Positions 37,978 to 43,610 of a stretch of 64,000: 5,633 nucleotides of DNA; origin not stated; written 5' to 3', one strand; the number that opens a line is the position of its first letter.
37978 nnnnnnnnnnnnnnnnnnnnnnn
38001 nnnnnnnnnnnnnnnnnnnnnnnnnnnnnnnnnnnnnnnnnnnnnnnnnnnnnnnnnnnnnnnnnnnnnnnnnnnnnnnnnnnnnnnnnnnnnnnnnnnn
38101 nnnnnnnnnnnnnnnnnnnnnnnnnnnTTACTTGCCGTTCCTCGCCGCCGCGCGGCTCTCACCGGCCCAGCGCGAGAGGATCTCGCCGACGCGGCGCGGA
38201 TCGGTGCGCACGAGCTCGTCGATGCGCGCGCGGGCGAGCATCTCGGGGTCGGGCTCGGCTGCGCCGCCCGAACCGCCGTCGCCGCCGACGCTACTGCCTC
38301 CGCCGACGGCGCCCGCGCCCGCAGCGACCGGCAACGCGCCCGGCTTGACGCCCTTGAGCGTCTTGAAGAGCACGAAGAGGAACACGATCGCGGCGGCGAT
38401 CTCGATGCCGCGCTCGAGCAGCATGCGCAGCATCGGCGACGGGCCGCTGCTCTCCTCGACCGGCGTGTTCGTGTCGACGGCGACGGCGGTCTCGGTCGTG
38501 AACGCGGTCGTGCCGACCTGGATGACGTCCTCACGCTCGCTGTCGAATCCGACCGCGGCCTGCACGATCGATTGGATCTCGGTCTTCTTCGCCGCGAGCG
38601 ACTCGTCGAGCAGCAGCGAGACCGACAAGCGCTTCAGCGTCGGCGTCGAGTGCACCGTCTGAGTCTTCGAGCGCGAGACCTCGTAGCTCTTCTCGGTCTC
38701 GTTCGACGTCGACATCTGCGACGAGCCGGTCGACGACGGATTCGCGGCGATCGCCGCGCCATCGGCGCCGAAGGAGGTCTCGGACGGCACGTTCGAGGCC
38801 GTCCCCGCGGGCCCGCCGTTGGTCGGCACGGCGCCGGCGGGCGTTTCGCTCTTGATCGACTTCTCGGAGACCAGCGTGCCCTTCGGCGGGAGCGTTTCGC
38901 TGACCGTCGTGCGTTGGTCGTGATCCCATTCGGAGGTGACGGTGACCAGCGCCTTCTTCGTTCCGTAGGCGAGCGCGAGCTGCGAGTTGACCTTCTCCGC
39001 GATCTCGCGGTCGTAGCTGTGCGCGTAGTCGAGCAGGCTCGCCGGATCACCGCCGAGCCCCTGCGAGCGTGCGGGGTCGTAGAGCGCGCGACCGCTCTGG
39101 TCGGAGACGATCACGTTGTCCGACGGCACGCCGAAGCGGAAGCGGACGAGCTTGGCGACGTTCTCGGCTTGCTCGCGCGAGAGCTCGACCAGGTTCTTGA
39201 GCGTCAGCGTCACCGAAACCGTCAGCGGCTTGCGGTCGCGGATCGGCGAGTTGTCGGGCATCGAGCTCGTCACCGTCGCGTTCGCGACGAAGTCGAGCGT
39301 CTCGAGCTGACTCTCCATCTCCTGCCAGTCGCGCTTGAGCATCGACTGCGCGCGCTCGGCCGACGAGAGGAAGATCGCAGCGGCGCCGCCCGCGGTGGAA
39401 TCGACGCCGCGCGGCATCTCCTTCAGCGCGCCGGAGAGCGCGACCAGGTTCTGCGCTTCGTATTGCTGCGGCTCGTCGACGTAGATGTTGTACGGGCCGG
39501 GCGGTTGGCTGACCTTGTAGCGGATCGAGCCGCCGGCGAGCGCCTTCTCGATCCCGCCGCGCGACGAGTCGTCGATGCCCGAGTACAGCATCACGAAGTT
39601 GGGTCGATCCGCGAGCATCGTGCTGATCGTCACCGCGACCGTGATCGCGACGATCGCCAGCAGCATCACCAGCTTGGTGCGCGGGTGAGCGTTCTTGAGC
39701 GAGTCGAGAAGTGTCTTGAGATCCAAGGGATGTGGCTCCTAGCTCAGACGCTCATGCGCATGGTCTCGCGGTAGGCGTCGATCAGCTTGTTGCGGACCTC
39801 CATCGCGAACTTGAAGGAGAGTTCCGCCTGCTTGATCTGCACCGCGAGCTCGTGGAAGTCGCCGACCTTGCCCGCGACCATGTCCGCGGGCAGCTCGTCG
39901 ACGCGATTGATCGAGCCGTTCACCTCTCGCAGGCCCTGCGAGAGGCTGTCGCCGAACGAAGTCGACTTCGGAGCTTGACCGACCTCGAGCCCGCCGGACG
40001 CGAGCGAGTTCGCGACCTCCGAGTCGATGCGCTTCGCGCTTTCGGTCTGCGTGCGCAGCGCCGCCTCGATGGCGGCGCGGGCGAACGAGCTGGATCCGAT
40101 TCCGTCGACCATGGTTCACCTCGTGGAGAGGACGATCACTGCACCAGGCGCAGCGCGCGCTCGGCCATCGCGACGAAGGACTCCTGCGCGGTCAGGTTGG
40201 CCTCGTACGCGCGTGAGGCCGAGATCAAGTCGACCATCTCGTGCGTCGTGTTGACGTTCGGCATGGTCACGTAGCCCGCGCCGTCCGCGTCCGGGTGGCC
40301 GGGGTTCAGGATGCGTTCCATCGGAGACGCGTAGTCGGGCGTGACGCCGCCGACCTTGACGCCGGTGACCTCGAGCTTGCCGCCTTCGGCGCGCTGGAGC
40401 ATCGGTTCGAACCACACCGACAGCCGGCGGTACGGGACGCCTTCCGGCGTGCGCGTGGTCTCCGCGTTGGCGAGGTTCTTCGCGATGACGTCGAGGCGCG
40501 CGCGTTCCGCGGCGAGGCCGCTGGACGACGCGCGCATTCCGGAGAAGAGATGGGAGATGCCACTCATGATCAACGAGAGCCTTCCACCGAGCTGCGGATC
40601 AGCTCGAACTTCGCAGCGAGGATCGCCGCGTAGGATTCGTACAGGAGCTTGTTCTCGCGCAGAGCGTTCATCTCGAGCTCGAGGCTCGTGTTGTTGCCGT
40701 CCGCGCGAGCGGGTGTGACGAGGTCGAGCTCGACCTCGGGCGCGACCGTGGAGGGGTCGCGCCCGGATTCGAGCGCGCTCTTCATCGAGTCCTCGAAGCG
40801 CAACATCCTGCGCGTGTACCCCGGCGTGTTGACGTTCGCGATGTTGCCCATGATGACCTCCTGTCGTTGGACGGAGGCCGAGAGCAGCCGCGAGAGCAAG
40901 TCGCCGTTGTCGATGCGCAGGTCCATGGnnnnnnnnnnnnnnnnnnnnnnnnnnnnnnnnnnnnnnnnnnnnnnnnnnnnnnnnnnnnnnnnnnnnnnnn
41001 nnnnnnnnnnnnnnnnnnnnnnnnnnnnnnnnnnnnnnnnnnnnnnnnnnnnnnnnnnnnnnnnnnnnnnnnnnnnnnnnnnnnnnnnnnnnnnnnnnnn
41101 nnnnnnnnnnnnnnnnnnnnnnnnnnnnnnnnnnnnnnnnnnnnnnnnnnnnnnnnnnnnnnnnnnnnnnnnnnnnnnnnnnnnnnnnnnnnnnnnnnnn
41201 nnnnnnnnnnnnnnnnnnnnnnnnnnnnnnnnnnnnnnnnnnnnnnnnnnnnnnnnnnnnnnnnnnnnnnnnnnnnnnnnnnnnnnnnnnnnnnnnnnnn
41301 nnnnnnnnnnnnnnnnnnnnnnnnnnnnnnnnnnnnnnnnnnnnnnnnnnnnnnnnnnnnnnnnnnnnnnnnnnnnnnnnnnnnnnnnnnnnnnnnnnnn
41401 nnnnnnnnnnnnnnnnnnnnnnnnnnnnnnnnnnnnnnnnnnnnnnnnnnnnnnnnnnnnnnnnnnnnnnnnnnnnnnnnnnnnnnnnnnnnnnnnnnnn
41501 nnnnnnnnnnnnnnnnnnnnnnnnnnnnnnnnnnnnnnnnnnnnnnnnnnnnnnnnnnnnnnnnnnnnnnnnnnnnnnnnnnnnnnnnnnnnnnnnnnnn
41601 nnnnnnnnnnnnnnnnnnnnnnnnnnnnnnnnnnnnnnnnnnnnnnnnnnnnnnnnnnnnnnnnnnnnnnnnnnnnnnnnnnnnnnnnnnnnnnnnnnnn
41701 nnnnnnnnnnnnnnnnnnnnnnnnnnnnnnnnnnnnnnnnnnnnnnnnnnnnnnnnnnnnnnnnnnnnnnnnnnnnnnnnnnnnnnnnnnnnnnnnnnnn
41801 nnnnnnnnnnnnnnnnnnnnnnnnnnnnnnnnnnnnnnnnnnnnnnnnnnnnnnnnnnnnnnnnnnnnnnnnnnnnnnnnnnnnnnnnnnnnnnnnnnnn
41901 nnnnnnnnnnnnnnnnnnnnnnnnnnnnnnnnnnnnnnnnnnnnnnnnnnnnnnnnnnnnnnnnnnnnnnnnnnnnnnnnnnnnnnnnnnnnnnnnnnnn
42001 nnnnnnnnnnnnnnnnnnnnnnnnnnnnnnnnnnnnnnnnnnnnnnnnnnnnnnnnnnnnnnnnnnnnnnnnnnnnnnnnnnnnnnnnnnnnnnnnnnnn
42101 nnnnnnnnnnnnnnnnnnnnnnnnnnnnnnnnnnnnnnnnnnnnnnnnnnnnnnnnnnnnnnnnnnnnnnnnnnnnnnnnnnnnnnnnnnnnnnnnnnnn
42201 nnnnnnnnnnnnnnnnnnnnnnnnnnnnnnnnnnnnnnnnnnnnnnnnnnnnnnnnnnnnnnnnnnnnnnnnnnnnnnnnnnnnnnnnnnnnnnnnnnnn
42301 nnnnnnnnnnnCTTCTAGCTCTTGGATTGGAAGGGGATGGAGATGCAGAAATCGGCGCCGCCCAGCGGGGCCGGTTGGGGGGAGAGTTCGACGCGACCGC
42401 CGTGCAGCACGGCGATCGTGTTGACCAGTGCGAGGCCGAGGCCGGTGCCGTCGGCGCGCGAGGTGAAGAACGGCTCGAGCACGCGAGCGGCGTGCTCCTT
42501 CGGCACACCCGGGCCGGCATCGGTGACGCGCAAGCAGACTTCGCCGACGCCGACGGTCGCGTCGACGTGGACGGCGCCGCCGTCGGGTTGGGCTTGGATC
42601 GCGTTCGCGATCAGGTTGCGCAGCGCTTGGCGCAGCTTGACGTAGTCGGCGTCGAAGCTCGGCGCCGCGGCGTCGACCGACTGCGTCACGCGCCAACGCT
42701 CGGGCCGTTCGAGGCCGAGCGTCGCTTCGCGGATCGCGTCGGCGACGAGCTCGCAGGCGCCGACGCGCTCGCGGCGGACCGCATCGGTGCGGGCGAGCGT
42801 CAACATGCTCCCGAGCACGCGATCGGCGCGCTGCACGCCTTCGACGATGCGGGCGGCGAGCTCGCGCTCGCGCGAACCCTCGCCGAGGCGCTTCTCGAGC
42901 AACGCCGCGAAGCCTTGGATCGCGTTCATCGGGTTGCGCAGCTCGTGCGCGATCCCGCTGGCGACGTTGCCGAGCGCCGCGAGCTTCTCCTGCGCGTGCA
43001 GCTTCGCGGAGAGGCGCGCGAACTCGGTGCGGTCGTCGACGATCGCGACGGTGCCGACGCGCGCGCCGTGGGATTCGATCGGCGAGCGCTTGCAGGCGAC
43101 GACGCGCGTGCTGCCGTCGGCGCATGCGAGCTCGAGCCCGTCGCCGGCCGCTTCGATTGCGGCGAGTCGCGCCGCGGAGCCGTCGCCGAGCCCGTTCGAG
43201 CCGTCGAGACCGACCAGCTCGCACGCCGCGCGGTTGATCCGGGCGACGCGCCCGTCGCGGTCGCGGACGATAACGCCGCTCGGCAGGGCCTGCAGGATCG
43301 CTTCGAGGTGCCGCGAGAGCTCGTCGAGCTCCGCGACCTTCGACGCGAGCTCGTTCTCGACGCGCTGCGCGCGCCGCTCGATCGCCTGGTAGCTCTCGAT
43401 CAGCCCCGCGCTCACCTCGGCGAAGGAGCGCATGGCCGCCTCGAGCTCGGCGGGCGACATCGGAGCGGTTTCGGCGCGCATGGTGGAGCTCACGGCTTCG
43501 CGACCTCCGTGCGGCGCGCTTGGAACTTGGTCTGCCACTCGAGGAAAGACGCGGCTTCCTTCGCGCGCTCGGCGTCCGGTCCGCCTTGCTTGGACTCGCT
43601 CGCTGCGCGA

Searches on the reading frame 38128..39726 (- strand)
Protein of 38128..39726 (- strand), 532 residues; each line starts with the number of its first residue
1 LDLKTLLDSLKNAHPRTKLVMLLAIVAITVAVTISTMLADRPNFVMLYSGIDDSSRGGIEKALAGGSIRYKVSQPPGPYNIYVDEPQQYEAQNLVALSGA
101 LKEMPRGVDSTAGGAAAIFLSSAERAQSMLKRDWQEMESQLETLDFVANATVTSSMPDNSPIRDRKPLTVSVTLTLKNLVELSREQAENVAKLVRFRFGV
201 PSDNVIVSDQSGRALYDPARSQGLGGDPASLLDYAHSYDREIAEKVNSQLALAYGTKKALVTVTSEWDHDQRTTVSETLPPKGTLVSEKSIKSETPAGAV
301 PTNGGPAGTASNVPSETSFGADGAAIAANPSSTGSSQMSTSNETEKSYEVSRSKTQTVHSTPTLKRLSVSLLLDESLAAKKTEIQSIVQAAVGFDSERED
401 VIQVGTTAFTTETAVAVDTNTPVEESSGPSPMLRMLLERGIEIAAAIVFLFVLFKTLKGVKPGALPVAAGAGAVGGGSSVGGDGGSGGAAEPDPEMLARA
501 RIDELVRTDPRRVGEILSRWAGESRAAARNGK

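Call 8: search_protein_families(library=pfam, proteins=[window:38128-39726:-], max_evalue=0.01)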
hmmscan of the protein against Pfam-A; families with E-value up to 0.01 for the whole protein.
window:38128-39726:- (532 aa): 2 families
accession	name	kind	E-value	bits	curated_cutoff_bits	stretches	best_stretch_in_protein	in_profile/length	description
PF08345.17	YscJ_FliF_C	-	9.9e-27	94.6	23.8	1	252-409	3-147/147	Flagellar M-ring protein C-terminal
PF01514.23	YscJ_FliF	-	3e-21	76.5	24.4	1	40-216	2-178/179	Secretory protein of YscJ/FliF family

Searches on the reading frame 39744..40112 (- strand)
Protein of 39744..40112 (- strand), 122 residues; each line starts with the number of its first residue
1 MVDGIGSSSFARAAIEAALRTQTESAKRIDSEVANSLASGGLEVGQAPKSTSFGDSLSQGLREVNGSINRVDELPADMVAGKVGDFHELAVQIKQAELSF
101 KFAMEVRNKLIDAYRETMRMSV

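Call 8: search_protein_families(library=pfam, proteins=[window:39744-40112:-], max_evalue=0.01)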
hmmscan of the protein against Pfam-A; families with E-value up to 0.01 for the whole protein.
window:39744-40112:- (122 aa): 1 family
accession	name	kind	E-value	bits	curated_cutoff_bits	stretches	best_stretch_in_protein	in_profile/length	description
PF02049.23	FliE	-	1.7e-20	73.4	22.4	1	46-122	13-89/89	Flagellar hook-basal body complex protein FliE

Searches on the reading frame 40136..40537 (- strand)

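Call 8: search_protein_families(library=pfam, proteins=[window:40136-40537:-], max_evalue=0.01)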
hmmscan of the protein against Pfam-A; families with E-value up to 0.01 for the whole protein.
window:40136-40537:- (133 aa): 2 families
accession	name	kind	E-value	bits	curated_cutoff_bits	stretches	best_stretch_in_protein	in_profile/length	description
PF06429.18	Flg_bbr_C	-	2.8e-11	43.2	23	1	88-130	3-45/46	Flagellar basal body rod FlgEFG protein C-terminal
PF00460.25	Flg_bb_rod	-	1.4e-07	31.7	20.7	1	1-28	1-28/31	Flagella basal body rod protein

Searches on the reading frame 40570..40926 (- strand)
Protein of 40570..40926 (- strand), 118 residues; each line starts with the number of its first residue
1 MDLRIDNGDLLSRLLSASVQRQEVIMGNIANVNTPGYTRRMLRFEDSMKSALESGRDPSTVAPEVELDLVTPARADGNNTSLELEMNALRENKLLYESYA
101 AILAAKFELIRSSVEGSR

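Call 8: search_protein_families(library=pfam, proteins=[window:40570-40926:-], max_evalue=0.01)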
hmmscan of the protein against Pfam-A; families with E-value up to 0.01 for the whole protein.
window:40570-40926:- (118 aa): 1 family
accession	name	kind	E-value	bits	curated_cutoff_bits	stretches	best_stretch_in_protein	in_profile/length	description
PF00460.25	Flg_bb_rod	-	6.4e-06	26.5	20.7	1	15-38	8-31/31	Flagella basal body rod protein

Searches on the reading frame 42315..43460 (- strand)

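Call 8: search_protein_families(library=pfam, proteins=[window:42315-43460:-], max_evalue=0.01)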
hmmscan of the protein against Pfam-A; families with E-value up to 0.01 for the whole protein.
window:42315-43460:- (381 aa): 7 families
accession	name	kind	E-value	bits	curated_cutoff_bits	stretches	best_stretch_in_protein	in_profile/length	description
PF02518.31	HATPase_c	-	4.5e-23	82.2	26.4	1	272-378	2-110/111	Histidine kinase-, DNA gyrase B-, and HSP90-like ATPase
PF00512.31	HisKA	-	3.3e-14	53.1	26.9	1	163-227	2-65/66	His Kinase A (phospho-acceptor) domain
PF00989.32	PAS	-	1.2e-08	35.3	22.6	1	51-91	2-42/113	PAS fold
PF08448.16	PAS_4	-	1.1e-06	29.3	23.1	1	57-147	2-108/110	PAS fold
PF13581.12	HATPase_c_2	-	1.9e-06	28.3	27.4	1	268-350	24-109/127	Histidine kinase-like ATPase domain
PF13188.13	PAS_8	-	1.9e-06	28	21.8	1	51-88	2-38/65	PAS domain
PF13426.13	PAS_9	-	0.0071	17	27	0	60-146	1-103/103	PAS domain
